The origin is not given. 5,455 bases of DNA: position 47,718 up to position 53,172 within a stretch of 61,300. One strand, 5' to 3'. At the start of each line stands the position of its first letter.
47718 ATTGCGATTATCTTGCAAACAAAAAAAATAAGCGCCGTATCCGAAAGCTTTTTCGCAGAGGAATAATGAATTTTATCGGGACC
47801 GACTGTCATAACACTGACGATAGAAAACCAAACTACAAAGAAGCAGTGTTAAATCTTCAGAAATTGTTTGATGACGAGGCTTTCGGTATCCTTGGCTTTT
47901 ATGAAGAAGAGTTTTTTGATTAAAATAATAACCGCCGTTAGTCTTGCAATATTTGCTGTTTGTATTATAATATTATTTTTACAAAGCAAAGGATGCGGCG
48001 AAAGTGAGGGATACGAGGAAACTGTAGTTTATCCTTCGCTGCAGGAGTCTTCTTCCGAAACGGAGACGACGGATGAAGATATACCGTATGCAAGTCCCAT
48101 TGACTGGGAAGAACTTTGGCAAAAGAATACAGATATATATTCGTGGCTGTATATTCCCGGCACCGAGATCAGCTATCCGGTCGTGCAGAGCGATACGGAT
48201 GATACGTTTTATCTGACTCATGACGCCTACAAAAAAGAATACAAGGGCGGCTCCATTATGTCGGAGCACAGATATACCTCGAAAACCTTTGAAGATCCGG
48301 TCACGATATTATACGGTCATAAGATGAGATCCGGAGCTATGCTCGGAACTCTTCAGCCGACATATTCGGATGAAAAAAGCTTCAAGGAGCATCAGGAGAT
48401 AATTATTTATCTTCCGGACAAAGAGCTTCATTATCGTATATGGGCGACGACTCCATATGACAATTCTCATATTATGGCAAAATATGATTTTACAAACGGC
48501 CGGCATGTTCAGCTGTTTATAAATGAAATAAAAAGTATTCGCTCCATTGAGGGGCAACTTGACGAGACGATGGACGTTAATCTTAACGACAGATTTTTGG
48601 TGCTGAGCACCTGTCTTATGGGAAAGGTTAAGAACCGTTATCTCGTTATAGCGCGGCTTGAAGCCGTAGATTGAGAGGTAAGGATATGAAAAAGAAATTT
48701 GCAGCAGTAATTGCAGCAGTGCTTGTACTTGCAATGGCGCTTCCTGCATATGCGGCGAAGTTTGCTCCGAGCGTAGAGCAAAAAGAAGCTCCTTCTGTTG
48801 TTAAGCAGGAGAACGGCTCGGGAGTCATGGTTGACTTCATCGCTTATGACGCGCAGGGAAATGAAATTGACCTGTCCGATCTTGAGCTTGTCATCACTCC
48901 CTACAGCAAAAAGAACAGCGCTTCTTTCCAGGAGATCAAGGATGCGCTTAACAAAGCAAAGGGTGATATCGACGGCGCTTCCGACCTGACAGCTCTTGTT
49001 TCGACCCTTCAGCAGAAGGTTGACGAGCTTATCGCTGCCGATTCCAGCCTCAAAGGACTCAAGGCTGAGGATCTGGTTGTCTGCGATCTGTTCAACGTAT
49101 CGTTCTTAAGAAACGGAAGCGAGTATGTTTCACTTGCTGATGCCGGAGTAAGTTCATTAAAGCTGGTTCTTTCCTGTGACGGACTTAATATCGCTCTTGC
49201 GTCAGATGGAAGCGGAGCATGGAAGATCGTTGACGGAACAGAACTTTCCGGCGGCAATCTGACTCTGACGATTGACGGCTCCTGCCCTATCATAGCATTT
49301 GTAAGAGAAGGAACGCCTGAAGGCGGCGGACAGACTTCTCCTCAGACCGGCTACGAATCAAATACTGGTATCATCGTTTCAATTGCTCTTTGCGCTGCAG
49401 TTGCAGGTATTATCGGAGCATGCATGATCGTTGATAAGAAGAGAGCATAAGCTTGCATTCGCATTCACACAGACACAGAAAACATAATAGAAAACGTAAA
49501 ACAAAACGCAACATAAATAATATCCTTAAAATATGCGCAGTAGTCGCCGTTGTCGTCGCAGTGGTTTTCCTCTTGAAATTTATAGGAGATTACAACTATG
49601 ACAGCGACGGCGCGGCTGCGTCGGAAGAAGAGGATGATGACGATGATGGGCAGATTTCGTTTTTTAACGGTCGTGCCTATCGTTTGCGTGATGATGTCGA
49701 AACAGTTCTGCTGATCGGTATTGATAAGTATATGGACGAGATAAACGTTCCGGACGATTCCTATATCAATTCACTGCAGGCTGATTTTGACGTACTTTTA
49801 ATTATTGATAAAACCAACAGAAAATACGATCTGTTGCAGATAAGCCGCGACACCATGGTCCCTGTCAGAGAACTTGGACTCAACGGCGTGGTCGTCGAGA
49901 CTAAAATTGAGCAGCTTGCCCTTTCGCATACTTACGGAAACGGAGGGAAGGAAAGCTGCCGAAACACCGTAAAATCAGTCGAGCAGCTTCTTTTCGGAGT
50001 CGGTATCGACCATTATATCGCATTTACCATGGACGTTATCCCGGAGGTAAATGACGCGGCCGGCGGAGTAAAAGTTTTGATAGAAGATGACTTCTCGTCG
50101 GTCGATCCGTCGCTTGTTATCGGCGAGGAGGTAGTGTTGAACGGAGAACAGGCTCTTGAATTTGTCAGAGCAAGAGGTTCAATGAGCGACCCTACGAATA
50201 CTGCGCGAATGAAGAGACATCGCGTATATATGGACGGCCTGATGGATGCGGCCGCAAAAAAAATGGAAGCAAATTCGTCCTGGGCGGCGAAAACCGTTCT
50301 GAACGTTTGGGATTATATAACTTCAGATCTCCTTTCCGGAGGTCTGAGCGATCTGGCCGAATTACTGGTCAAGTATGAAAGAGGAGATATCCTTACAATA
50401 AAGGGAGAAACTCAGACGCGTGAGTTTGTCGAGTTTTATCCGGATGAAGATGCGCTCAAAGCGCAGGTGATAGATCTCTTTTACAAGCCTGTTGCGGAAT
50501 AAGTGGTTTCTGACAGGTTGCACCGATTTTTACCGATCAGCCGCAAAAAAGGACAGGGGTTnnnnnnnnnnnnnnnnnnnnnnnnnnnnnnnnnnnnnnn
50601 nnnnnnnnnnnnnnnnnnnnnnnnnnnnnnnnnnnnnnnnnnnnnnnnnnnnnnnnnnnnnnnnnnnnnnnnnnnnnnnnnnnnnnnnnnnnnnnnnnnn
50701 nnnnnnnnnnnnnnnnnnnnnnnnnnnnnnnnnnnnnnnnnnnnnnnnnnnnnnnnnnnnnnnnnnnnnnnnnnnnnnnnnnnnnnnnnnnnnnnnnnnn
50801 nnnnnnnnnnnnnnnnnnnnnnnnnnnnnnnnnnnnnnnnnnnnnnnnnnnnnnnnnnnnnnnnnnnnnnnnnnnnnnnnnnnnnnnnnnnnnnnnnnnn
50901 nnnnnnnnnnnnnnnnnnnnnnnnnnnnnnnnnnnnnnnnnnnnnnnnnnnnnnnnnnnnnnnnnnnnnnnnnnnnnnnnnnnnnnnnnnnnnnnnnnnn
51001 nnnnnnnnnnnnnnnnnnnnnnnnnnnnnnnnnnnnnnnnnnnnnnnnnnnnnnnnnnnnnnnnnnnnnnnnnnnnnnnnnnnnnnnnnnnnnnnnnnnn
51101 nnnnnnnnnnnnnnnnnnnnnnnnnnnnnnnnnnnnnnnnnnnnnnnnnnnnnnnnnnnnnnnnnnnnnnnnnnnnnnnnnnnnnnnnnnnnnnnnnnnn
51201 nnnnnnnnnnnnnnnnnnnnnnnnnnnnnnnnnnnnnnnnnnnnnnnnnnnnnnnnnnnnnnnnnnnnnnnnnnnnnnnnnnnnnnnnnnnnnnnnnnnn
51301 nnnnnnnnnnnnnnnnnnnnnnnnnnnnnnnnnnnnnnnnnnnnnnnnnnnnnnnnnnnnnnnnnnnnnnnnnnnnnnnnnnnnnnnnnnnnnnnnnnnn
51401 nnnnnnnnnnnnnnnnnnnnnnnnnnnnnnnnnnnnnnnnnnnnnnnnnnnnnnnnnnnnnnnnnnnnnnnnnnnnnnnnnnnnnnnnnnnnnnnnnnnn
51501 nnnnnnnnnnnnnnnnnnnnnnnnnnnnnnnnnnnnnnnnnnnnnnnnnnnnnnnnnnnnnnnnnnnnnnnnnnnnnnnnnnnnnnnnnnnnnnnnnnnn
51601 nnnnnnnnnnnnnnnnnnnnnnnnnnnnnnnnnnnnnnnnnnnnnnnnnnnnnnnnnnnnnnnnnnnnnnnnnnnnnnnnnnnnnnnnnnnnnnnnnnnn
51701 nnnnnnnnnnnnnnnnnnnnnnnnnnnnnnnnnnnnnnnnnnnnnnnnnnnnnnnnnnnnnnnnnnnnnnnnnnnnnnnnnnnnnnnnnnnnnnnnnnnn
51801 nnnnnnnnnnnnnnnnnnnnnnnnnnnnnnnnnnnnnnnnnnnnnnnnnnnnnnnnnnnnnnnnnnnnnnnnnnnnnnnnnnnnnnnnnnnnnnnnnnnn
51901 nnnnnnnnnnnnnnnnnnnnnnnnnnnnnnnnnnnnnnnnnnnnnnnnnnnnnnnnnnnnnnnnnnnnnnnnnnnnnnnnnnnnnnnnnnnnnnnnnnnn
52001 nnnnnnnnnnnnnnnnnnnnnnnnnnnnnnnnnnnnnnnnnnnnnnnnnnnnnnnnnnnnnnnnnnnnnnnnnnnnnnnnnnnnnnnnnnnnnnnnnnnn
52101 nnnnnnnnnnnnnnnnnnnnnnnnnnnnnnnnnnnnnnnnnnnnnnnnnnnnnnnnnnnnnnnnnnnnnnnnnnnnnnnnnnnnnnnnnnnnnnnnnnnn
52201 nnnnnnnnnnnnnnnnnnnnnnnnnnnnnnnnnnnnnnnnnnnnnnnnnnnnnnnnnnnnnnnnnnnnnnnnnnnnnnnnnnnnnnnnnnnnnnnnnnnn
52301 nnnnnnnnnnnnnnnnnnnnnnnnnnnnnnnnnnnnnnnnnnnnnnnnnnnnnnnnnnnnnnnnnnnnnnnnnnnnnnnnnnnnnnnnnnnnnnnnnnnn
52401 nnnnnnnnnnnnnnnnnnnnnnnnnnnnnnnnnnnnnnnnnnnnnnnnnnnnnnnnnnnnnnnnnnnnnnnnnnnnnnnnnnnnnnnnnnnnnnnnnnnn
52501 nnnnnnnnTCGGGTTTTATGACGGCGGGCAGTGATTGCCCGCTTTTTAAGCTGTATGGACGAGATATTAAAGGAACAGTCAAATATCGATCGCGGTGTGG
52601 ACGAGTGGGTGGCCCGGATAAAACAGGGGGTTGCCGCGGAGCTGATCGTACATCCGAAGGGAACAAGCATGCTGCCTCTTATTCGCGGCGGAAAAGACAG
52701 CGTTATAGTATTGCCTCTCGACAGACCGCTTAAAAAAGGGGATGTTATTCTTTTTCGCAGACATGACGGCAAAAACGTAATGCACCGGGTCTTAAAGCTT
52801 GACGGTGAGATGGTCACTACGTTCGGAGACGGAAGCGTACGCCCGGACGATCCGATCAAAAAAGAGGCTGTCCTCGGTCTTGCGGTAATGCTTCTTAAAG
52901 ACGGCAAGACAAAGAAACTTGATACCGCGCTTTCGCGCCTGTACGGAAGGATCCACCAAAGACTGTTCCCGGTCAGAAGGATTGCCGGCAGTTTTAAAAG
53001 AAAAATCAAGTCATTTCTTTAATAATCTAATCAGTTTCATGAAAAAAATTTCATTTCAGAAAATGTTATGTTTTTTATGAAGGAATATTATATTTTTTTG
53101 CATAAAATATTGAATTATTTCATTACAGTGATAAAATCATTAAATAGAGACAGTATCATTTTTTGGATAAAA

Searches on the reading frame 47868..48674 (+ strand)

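Call 23: search_protein_families(library=pfam, proteins=[window:47868-48674:+], max_evalue=0.001)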
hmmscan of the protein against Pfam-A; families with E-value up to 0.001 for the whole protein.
window:47868-48674:+ (268 aa): 1 family
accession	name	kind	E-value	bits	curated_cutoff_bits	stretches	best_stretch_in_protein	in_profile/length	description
PF04203.18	Sortase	-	1.9e-09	37.8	26.6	1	94-264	1-124/125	Sortase domain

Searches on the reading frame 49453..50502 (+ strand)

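Call 23: search_protein_families(library=pfam, proteins=[window:49453-50502:+], max_evalue=0.001)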
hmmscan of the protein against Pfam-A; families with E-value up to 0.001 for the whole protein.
window:49453-50502:+ (349 aa): 1 family
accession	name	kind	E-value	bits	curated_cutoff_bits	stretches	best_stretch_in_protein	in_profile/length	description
PF03816.19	LytR_cpsA_psr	-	1.9e-19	70.8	24.6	1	110-267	2-148/150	LytR_cpsA_psr family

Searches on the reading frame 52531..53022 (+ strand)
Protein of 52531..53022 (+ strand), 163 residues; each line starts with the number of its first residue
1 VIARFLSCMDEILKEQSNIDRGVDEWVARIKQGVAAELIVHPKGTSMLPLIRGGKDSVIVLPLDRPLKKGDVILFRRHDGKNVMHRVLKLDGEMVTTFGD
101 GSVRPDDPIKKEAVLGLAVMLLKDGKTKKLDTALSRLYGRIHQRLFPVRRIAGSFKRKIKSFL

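Call 3: search_protein_families(library=ncbifam, proteins=[window:52531-53022:+], max_evalue=1)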
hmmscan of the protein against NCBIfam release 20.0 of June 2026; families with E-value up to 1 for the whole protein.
window:52531-53022:+ (163 aa): 3 families
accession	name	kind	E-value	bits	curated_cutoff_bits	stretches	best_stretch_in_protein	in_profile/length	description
TIGR02228.1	sigpep_I_arch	equivalog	4.1e-08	33.3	51.85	1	43-118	37-118/158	signal peptidase I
TIGR02227.1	sigpep_I_bact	equivalog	0.00044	20.2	47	1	43-113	26-100/162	signal peptidase I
NF046067.1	SigPepSipWBacil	equivalog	0.0054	16.3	190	1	46-106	47-112/189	signal peptidase I SipW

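Call 4: search_protein_families(library=pfam, proteins=[window:52531-53022:+], max_evalue=1)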
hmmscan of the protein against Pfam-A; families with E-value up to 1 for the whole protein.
window:52531-53022:+ (163 aa): 2 families
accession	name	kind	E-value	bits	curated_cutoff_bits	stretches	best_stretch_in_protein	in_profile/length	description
PF00717.28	Peptidase_S24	-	0.0074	16.4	23.3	1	40-95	38-89/116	Peptidase S24-like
PF10502.14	Peptidase_S26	-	0.16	12.4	22.9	1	44-98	30-88/168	Signal peptidase, peptidase S26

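Call 70: search_protein_families(library=padloc, proteins=[window:52531-53022:+], max_evalue=0.1)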
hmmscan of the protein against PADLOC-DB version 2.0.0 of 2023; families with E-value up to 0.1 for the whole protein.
window:52531-53022:+ (163 aa): 0 families
